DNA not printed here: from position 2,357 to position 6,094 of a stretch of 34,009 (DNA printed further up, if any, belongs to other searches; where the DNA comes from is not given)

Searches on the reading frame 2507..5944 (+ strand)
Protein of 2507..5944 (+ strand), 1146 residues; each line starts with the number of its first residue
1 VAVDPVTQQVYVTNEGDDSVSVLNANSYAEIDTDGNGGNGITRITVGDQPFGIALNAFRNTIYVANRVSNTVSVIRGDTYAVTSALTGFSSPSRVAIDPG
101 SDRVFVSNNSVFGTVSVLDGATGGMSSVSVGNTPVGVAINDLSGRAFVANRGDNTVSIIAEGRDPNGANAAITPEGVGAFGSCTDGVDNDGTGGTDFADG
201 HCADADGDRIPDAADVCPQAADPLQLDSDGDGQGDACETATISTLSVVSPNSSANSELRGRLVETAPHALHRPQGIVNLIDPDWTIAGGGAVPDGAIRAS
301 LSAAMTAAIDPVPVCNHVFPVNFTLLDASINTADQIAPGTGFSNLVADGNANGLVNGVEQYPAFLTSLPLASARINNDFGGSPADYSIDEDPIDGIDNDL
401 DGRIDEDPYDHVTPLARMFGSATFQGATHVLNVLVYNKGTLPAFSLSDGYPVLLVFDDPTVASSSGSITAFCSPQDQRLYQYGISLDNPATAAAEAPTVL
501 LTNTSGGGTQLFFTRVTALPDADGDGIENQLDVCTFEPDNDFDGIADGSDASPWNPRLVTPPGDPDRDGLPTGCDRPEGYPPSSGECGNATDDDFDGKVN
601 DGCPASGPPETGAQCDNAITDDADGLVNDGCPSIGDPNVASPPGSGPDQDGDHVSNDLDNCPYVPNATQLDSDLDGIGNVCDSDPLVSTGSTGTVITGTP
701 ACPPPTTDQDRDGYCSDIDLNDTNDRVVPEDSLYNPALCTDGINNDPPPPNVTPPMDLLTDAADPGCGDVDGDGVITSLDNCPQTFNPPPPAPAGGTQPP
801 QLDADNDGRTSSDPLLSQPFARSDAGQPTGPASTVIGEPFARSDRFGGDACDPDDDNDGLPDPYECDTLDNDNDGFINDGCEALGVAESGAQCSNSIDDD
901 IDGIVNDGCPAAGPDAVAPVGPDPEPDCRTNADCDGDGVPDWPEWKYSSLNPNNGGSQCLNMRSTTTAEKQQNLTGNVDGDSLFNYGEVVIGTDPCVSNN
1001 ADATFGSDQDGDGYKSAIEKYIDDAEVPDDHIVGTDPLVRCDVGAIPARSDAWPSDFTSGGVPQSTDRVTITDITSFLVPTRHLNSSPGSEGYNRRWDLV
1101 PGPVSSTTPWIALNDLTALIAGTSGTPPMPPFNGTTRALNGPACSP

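Call 50: search_protein_families(library=pfam, proteins=[window:2507-5944:+], max_evalue=0.001)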
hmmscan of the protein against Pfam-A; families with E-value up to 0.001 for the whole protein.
window:2507-5944:+ (1146 aa): 2 families
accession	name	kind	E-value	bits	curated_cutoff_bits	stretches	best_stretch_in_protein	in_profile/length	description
PF02412.23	TSP_3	-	9.7e-06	25.6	25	1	648-669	15-36/36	Thrombospondin type 3 repeat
PF21783.3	YNCE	-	0.00023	21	27.1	1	8-111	40-132/339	YNCE-like beta-propeller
